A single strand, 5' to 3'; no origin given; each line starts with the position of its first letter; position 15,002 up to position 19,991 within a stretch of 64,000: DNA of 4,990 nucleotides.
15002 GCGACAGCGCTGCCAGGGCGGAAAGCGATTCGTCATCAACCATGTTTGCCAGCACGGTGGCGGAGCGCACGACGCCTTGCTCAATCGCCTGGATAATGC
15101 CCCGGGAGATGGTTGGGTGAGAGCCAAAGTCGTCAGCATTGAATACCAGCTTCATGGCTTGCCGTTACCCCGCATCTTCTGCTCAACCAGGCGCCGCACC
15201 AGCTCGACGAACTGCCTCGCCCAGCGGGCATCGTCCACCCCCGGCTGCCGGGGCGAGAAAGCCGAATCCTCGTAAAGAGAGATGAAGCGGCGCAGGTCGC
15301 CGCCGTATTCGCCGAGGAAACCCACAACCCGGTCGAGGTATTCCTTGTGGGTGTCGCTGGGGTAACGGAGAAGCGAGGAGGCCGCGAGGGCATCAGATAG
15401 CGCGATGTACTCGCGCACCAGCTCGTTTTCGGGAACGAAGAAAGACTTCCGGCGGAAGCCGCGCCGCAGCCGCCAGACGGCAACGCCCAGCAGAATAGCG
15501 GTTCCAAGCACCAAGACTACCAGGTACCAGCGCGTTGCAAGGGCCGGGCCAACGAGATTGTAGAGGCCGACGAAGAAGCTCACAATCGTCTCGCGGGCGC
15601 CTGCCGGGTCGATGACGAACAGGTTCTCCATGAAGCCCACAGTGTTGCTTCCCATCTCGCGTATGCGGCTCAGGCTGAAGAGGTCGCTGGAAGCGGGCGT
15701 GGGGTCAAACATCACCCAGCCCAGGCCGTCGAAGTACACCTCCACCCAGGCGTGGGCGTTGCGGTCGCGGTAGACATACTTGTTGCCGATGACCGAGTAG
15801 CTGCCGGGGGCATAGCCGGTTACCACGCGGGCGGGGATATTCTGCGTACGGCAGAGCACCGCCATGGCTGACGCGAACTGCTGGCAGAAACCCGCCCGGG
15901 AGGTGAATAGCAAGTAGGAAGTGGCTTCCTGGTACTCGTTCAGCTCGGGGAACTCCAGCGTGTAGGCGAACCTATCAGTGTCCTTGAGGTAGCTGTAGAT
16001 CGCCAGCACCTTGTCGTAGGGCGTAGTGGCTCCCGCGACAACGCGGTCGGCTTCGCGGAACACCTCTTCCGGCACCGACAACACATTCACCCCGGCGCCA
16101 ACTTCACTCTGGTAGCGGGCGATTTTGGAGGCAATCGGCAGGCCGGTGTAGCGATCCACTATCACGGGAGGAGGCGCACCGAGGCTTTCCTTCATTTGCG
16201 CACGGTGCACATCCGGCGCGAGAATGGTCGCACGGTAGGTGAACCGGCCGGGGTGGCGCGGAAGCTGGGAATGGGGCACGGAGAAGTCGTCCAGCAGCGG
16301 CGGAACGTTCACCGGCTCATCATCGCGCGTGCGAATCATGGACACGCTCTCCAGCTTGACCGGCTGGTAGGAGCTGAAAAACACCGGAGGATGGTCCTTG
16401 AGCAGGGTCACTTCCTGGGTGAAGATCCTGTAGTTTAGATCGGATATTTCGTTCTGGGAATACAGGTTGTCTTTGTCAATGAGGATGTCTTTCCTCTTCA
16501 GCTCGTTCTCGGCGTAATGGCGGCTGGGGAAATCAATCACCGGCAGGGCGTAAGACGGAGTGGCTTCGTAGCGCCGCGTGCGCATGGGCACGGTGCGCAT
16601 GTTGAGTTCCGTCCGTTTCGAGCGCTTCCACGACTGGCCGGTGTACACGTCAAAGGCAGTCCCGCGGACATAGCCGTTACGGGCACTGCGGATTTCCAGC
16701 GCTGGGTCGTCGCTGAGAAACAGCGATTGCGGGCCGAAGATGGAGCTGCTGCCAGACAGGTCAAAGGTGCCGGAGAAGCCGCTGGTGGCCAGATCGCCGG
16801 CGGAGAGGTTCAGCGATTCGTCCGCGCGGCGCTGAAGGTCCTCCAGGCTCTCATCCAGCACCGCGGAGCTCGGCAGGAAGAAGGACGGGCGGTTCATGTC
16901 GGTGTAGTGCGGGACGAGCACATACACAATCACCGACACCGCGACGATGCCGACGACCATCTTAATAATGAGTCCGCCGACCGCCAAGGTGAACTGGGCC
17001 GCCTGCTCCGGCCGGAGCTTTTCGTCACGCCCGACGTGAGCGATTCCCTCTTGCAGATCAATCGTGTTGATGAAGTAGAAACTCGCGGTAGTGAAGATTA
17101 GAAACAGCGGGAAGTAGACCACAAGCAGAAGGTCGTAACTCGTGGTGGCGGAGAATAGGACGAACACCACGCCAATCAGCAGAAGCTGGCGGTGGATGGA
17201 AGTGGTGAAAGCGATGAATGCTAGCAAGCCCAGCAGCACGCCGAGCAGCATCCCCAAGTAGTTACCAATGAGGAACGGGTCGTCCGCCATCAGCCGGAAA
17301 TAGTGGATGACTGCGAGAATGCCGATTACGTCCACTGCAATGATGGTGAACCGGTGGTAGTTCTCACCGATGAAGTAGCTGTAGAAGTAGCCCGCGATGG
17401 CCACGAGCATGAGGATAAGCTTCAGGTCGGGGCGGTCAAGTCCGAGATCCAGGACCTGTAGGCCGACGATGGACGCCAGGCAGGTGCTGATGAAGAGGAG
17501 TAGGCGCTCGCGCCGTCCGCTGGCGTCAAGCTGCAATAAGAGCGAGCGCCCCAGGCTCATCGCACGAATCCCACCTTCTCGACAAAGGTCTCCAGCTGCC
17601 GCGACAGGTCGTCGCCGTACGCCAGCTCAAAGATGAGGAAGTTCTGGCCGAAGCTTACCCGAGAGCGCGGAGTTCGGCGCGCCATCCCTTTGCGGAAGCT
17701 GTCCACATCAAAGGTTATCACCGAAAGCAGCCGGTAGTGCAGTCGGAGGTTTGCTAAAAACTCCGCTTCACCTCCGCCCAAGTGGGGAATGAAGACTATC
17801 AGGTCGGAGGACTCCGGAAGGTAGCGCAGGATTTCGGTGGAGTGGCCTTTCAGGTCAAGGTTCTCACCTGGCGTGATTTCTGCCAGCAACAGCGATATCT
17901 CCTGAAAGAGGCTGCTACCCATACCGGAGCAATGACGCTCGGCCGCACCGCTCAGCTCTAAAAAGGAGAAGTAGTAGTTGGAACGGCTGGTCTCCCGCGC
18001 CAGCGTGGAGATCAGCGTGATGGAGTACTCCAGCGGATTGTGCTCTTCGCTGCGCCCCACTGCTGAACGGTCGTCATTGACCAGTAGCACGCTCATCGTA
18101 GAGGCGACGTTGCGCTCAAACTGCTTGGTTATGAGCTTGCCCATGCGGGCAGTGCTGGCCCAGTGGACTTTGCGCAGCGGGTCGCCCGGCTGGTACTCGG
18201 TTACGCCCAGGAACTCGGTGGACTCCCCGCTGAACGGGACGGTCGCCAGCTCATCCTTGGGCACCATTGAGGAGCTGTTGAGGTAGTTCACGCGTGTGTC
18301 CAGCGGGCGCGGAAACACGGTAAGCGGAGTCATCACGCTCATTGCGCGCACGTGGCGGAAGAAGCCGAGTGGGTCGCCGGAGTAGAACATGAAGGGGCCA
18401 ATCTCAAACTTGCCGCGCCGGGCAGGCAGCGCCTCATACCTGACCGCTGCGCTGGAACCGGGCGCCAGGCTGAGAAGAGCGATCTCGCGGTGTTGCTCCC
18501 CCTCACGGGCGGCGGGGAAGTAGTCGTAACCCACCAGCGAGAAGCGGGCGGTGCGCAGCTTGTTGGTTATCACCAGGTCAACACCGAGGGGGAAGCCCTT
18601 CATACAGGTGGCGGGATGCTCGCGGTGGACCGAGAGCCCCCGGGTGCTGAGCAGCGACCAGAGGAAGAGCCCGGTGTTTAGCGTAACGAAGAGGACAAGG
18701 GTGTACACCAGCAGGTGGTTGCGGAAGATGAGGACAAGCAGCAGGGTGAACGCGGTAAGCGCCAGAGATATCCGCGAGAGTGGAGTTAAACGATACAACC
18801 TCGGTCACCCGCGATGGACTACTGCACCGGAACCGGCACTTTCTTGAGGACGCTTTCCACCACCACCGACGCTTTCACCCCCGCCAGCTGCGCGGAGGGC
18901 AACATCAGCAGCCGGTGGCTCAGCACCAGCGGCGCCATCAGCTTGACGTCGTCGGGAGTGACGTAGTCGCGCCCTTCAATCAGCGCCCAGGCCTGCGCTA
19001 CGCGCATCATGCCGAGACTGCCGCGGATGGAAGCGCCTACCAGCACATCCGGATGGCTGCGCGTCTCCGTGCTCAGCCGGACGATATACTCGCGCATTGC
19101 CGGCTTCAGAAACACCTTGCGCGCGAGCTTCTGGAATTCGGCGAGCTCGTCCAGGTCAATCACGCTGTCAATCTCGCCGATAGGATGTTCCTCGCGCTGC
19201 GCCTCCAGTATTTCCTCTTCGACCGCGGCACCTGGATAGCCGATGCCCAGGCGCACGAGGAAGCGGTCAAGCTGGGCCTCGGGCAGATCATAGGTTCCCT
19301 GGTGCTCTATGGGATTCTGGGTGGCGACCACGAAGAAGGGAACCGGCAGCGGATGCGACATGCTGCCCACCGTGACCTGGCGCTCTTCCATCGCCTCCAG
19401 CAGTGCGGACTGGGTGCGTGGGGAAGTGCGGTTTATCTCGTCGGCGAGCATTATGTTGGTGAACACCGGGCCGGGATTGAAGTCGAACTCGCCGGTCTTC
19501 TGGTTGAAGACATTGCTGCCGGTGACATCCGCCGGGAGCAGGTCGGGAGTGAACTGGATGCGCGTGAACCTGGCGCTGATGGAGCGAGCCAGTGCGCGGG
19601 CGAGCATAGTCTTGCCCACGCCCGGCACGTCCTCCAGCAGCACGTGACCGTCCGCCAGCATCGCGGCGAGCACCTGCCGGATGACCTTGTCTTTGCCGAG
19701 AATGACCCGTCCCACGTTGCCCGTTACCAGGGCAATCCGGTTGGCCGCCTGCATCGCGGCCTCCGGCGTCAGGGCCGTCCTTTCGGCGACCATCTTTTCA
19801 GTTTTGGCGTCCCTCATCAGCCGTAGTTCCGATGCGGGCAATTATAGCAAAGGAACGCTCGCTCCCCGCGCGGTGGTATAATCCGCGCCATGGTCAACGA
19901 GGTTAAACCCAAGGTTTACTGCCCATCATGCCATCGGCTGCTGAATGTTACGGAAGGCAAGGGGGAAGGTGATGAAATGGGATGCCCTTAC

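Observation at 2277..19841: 17.5-kb single-strand array fusing a MoxR/DUF58/TgpA module to an outer-membrane lipid-trafficking module (MlaEFD + TamB)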

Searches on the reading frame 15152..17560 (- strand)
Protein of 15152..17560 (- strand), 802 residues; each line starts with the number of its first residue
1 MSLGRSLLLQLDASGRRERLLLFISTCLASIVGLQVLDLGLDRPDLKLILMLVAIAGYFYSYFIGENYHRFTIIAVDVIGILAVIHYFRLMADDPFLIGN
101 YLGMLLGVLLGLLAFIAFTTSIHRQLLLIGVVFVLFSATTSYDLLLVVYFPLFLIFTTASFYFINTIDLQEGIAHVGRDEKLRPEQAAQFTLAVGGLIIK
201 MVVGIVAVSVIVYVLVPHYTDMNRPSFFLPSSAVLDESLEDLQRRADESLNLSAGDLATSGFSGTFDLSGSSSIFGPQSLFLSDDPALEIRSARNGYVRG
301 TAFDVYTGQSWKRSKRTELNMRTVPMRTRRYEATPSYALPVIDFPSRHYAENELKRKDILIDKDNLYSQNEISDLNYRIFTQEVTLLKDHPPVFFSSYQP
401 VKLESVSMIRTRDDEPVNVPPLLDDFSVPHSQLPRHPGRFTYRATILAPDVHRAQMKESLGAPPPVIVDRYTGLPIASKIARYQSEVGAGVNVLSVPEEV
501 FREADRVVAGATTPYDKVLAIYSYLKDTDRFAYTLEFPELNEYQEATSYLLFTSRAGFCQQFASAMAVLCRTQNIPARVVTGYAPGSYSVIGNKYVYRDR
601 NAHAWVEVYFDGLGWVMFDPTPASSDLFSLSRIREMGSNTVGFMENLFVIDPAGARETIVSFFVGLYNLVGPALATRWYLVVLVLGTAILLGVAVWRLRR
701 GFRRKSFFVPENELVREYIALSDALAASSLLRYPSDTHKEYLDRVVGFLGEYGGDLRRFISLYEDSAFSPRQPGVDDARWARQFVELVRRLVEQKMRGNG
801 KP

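Call 3: search_protein_families(library=pfam, proteins=[window:15152-17560:-], max_evalue=0.01)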
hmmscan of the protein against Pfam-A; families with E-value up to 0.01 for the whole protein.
window:15152-17560:- (802 aa): 3 families
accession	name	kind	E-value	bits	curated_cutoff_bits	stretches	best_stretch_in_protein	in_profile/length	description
PF01841.26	Transglut_core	-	1.3e-25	90.2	23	1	504-620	4-108/108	Transglutaminase-like superfamily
PF11992.13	TgpA_N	-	4.3e-13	49.4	30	1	51-333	54-279/333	TgpA N-terminal domain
PF13559.11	DUF4129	-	8.8e-07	29.3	24.8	1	718-785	2-68/69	Domain of unknown function (DUF4129)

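Call 4: search_protein_families(library=ncbifam, proteins=[window:15152-17560:-], max_evalue=0.01)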
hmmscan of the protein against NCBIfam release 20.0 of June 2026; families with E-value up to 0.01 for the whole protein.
window:15152-17560:- (802 aa): 0 families

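Call 29: find_related_loci(query=A1, collection=metagenome_contigs, flank=10000)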
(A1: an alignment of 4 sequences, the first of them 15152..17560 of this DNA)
Query A1 (802 aa) in metagenome_contigs; peptide patterns used: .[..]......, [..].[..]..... (x = any residue, [..] = any of these).
600 stretches matched a pattern (row limit reached: there are more); 1 encode a relative of the query (tblastn E <= 1e-3); 1 distinct loci.
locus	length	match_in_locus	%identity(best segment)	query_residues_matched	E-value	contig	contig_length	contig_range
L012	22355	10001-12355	54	13-798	0e+0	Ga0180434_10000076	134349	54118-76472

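Call 70: search_solved_structures(query=window:15152-17560:-, max_evalue=0.001)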
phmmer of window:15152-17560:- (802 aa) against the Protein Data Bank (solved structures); distinct sequences matched with E-value up to 0.001: 2.
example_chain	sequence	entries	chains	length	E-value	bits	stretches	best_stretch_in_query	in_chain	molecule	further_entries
6g49_A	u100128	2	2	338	6.7e-16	60.6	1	527-622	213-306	Protein-glutamine gamma-glutamyltransferase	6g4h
3isr_A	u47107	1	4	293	2e-06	29.3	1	503-622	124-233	Transglutaminase-like enzymes, putative cysteine protease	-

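Call 78: search_protein_families(library=padloc, proteins=[window:15152-17560:-], max_evalue=0.001)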
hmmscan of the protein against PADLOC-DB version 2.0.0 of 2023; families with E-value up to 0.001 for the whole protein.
window:15152-17560:- (802 aa): 0 families

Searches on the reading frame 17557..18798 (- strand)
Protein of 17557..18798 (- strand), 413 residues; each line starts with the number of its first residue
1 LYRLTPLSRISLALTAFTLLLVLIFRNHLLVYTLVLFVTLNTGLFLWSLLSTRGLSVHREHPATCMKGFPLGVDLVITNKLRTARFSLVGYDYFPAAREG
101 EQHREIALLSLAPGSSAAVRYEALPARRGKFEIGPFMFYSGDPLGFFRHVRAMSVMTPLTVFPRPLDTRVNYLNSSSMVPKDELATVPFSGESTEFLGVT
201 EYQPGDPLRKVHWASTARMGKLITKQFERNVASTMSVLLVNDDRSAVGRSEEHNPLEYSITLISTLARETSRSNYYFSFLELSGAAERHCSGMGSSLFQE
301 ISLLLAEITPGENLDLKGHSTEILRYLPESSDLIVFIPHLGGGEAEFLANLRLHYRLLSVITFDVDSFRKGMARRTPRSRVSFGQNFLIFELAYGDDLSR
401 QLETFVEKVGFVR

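Call 3: search_protein_families(library=pfam, proteins=[window:17557-18798:-], max_evalue=0.01)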
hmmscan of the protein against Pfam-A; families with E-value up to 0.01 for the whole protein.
window:17557-18798:- (413 aa): 1 family
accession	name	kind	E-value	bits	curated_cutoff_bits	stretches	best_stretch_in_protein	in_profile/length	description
PF01882.25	DUF58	-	5.2e-08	32.8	23.4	1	201-332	4-136/216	Protein of unknown function DUF58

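Call 4: search_protein_families(library=ncbifam, proteins=[window:17557-18798:-], max_evalue=0.01)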
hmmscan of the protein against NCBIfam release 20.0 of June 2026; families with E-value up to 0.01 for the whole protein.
window:17557-18798:- (413 aa): 0 families

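Call 71: search_solved_structures(query=window:17557-18798:-, max_evalue=0.01)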
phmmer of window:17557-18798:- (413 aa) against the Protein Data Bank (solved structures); distinct sequences matched with E-value up to 0.01: 0.

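Call 78: search_protein_families(library=padloc, proteins=[window:17557-18798:-], max_evalue=0.001)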
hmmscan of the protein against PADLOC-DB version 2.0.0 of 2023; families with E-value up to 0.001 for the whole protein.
window:17557-18798:- (413 aa): 0 families

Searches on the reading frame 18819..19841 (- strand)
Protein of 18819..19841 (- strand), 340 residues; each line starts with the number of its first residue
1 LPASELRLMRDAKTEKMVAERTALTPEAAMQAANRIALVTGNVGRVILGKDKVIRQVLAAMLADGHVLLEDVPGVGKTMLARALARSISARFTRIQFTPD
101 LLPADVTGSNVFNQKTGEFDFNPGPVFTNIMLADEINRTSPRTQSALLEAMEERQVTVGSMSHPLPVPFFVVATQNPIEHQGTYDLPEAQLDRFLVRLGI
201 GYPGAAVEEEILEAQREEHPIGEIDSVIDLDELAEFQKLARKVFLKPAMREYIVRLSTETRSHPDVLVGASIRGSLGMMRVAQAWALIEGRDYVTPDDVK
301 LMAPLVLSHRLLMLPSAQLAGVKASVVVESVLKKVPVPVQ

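Call 3: search_protein_families(library=pfam, proteins=[window:18819-19841:-], max_evalue=0.01)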
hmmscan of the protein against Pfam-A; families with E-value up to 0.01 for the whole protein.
window:18819-19841:- (340 aa): 11 families
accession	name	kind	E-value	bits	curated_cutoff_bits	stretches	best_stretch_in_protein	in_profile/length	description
PF07726.17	AAA_3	-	2.8e-65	218.5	27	1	66-196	1-131/131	ATPase family associated with various cellular activities (AAA)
PF17863.7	AAA_lid_2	-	2.9e-22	78.6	22.7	1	259-326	2-69/74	AAA lid domain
PF07728.20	AAA_5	-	1.1e-13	51.9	22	1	66-194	1-139/139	AAA domain (dynein-related subfamily)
PF20030.5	bpMoxR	-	3.7e-11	42.9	27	1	39-217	6-183/205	MoxR domain in the MoxR-vWA-beta-propeller ternary systems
PF00004.35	AAA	-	7.3e-07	30.1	21.2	1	69-200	3-129/131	ATPase family associated with various cellular activities (AAA)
PF00158.32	Sigma54_activat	-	7.3e-07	29.4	20.2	1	52-176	10-143/168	Sigma-54 interaction domain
PF00493.29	MCM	-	2.6e-06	27.2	23.3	1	59-185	52-179/224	MCM P-loop domain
PF01078.27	Mg_chelatase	-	8e-06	25.8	20.3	0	47-86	5-44/207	Magnesium chelatase, subunit ChlI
PF05496.18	RuvB_N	-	4.1e-05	23.8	27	1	65-158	34-115/159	Holliday junction DNA helicase RuvB P-loop domain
PF20720.3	nSTAND3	-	0.0016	18.6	27.2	1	53-90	6-43/155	Novel STAND NTPase 3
PF13191.12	AAA_16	-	0.0078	17.2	32.6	0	49-97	4-60/167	AAA ATPase domain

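Call 4: search_protein_families(library=ncbifam, proteins=[window:18819-19841:-], max_evalue=0.01)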
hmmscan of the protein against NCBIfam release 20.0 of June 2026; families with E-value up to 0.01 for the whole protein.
window:18819-19841:- (340 aa): 17 families
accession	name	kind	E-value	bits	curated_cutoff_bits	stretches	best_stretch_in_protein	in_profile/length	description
NF010054.0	PRK13531.1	equivalog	2.7e-12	46.5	681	1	29-302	4-280/498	ATPase RavA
TIGR02031.1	BchD-ChlD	equivalog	9e-12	44.5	499.55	1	129-316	93-276/608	magnesium chelatase ATPase subunit D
NF047784.1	MadB_ATPase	equivalog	5.1e-10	39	475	1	130-231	141-237/298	MadB family AAA-type ATPase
TIGR02442.1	Cob-chelat-sub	hypoth_equivalog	3.8e-09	35.5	779.45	1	128-318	128-317/641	putative cobaltochelatase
TIGR02640.1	gas_vesic_GvpN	equivalog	1.4e-08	34.6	266.8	1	132-229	110-210/262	gas vesicle protein GvpN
TIGR02030.1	BchI-ChlI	equivalog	6.5e-07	28.8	466.95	1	166-334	172-334/337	magnesium chelatase ATPase subunit I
NF009943.0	PRK13406.1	equivalog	2.7e-06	26.2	571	1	136-318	102-262/585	magnesium chelatase subunit D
TIGR00764.1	lon_rel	equivalog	1.2e-05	24.2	516.6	1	47-89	20-62/608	ATP-dependent protease LonB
NF050807.1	TransRegFlbDCaul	equivalog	9.6e-05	21.4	750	1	20-176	95-261/454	sigma-54-dependent transcriptional regulator FlbD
TIGR00635.1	ruvB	equivalog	0.00012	21.2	299.05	1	65-157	31-111/305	Holliday junction branch migration DNA helicase RuvB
NF003069.1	PRK03992.1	subfamily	0.00015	21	500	1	67-95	168-196/379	proteasome-activating nucleotidase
NF000868.0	PRK00080.1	equivalog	0.00015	20.8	282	1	65-157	52-132/330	Holliday junction branch migration DNA helicase RuvB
NF009883.0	PRK13341.1-4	equivalog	0.00024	19.1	668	1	46-158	38-143/729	AAA family ATPase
TIGR01242.2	TIGR01242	subfamily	0.0004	19.5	500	1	67-95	151-179/362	proteasome-activating nucleotidase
TIGR01243.1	CDC48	subfamily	0.0005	18.5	802.65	1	67-235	215-375/733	CDC48 family AAA ATPase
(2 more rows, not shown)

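Call 78: search_protein_families(library=padloc, proteins=[window:18819-19841:-], max_evalue=0.001)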
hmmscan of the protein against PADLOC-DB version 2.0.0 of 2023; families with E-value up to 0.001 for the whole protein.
window:18819-19841:- (340 aa): 1 family
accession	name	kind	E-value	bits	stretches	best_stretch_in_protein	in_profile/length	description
PDLC00915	TRIP13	-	5.9e-05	20.6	1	61-97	60-96/302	TRIP13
